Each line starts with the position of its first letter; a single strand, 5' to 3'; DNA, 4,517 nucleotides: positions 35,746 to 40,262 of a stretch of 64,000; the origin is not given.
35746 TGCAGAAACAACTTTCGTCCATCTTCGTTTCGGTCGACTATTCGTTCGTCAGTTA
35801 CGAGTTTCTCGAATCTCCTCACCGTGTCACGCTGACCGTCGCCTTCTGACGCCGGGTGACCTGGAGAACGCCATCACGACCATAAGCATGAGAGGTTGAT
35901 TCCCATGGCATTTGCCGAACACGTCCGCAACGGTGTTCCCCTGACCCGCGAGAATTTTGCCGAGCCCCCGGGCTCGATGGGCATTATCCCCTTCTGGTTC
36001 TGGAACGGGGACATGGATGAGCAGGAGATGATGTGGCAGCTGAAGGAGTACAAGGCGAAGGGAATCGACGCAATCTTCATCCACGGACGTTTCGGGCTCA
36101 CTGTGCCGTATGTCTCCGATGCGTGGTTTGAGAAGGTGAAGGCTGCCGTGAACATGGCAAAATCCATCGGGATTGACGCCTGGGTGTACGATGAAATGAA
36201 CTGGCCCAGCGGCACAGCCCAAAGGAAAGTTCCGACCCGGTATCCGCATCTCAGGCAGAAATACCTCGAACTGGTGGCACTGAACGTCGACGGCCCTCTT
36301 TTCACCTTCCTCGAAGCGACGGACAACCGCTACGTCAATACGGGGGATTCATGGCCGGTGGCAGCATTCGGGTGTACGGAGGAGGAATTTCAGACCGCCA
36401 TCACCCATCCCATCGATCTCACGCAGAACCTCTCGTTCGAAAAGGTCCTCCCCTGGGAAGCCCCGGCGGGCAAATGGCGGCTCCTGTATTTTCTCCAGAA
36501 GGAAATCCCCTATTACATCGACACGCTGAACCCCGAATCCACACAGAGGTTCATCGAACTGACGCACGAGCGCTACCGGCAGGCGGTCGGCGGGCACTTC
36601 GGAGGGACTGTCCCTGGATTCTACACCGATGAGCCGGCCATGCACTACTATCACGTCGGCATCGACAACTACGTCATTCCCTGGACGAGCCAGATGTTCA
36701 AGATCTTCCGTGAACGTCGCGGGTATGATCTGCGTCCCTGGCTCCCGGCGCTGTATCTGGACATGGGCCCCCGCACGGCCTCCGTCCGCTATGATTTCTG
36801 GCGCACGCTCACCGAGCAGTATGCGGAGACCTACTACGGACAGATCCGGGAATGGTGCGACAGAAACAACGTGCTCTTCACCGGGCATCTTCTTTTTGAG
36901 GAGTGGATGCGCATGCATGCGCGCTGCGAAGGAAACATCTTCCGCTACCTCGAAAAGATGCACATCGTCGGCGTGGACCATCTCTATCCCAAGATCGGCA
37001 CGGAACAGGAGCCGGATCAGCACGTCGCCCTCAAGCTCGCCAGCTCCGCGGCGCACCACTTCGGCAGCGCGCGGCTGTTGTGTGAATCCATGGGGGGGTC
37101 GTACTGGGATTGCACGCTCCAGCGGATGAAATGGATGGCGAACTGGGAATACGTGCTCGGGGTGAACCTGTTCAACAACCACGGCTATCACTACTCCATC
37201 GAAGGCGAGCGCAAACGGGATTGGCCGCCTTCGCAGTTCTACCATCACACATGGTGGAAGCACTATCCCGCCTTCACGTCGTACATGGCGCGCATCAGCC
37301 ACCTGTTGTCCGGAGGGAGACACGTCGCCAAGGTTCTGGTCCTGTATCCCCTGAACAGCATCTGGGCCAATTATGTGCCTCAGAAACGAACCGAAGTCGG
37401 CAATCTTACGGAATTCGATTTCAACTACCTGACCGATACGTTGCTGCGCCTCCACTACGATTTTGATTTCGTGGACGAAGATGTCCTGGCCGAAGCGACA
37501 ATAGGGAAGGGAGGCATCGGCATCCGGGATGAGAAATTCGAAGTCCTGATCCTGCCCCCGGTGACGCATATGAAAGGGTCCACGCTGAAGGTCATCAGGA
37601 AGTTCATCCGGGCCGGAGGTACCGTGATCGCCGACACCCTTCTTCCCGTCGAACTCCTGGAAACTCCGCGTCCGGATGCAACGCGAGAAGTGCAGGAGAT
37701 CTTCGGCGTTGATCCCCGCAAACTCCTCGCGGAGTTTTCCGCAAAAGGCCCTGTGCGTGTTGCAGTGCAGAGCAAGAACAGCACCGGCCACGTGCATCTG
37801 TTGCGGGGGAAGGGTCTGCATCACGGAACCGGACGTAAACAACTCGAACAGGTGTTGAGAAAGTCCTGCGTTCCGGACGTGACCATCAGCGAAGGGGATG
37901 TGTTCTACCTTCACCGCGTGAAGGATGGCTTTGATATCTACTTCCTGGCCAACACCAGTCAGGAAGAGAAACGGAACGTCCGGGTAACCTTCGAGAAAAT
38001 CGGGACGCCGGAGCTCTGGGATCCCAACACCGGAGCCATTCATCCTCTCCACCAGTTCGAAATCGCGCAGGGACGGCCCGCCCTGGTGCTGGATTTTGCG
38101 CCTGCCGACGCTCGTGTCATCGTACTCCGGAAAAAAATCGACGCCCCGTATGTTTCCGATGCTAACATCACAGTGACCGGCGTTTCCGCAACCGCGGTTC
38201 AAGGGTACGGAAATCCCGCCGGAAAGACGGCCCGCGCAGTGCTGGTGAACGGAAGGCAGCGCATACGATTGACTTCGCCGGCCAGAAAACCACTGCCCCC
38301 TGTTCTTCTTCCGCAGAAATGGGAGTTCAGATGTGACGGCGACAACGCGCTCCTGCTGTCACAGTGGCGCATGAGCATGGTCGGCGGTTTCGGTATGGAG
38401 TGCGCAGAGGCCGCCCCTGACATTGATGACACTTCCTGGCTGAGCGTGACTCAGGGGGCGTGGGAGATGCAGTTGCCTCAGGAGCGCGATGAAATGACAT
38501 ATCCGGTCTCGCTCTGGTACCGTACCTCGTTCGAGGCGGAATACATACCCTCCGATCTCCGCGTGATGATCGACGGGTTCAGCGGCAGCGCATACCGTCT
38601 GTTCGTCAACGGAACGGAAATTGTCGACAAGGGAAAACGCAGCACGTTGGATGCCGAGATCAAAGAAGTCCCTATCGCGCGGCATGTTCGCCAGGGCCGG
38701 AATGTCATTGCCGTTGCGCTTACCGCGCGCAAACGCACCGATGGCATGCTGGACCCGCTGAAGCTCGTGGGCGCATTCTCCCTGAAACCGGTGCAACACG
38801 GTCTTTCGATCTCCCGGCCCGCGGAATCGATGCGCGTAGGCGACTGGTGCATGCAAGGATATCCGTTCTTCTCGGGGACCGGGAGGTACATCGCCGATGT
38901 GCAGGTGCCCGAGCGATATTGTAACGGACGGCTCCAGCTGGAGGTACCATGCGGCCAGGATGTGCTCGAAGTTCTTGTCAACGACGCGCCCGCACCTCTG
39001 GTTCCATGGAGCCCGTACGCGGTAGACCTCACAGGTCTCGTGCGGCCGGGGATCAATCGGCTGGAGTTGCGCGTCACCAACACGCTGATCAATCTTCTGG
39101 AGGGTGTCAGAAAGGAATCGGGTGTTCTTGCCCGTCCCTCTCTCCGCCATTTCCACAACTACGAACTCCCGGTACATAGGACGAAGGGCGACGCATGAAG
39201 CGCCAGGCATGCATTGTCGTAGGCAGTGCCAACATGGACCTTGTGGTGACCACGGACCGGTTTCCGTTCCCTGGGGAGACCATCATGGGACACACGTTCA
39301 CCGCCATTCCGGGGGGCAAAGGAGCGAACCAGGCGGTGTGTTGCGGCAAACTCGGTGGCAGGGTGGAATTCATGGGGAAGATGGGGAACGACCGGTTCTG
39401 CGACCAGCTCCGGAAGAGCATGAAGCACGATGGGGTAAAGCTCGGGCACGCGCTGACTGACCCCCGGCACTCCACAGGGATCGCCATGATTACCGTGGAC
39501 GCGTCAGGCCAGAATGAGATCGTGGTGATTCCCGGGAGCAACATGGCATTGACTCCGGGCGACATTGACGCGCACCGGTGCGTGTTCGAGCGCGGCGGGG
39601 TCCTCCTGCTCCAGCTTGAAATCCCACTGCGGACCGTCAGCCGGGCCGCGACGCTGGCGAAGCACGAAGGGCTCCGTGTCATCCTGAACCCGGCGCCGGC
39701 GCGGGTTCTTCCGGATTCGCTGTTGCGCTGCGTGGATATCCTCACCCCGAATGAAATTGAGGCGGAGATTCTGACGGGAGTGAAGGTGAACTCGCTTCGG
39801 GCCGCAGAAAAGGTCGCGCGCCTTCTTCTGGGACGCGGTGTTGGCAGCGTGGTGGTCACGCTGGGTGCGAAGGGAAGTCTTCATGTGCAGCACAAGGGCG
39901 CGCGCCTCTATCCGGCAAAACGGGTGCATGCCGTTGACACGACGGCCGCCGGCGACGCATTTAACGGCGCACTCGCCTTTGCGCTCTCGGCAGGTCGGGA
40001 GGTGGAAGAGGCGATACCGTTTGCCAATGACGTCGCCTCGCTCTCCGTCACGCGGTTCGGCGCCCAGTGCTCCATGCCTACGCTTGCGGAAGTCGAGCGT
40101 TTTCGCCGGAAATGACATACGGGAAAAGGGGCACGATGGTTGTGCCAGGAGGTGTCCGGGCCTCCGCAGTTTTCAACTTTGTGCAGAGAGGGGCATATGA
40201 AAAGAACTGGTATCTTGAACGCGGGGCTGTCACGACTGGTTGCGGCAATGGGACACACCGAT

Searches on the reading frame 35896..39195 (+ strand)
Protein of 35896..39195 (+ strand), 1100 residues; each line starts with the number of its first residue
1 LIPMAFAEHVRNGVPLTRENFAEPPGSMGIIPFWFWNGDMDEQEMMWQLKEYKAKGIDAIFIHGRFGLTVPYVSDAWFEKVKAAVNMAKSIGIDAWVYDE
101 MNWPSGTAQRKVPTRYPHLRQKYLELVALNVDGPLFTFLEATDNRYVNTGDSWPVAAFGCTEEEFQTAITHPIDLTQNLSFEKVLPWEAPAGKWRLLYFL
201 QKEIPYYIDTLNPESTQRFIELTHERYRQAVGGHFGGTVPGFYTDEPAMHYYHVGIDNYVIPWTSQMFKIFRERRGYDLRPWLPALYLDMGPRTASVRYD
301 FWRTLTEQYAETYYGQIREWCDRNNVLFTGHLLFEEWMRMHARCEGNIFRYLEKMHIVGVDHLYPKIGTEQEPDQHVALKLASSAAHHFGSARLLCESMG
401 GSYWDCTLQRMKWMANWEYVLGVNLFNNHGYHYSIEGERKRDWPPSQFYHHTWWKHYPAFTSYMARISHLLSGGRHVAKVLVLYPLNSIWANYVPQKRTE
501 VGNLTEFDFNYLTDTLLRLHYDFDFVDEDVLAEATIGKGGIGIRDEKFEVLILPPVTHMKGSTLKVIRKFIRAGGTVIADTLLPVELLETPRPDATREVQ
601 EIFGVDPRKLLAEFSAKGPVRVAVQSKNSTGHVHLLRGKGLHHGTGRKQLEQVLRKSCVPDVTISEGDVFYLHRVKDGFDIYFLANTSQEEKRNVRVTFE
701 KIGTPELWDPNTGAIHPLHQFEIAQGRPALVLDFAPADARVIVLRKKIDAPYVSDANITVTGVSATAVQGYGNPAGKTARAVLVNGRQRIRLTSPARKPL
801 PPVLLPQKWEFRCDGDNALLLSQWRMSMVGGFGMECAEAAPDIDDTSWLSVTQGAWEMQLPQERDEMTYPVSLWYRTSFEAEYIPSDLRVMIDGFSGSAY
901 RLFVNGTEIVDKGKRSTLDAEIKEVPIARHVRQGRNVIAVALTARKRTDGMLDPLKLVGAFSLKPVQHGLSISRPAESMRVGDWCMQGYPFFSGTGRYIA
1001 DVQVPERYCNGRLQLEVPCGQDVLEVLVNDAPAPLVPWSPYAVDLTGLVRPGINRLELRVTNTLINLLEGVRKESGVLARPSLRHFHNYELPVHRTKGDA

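Call 14: search_protein_families(library=pfam, proteins=[window:35896-39195:+], max_evalue=0.001)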
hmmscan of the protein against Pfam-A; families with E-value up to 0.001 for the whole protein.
window:35896-39195:+ (1100 aa): 1 family
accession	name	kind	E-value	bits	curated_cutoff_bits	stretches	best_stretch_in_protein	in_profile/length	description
PF17132.9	Glyco_hydro_106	-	3.7e-45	155.1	29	1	164-718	212-739/743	alpha-L-rhamnosidase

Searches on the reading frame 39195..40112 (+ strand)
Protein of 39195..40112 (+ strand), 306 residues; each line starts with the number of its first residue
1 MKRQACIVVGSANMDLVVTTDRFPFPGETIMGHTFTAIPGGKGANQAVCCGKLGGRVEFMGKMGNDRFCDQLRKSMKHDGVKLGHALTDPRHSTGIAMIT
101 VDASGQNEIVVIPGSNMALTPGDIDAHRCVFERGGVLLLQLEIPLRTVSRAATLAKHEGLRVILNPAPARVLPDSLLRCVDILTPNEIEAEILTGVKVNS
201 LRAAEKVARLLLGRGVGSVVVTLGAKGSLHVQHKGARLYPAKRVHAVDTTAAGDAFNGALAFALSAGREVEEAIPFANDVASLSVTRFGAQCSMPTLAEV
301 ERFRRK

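Call 14: search_protein_families(library=pfam, proteins=[window:39195-40112:+], max_evalue=0.001)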
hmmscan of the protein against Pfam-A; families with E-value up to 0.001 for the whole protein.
window:39195-40112:+ (306 aa): 2 families
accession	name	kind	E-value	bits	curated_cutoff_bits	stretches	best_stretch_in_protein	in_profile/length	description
PF00294.29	PfkB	-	3.3e-67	227.4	25.8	1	6-296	4-301/302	pfkB family carbohydrate kinase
PF08543.17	Phos_pyr_kin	-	2.6e-12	47.1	27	1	164-280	104-227/246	Phosphomethylpyrimidine kinase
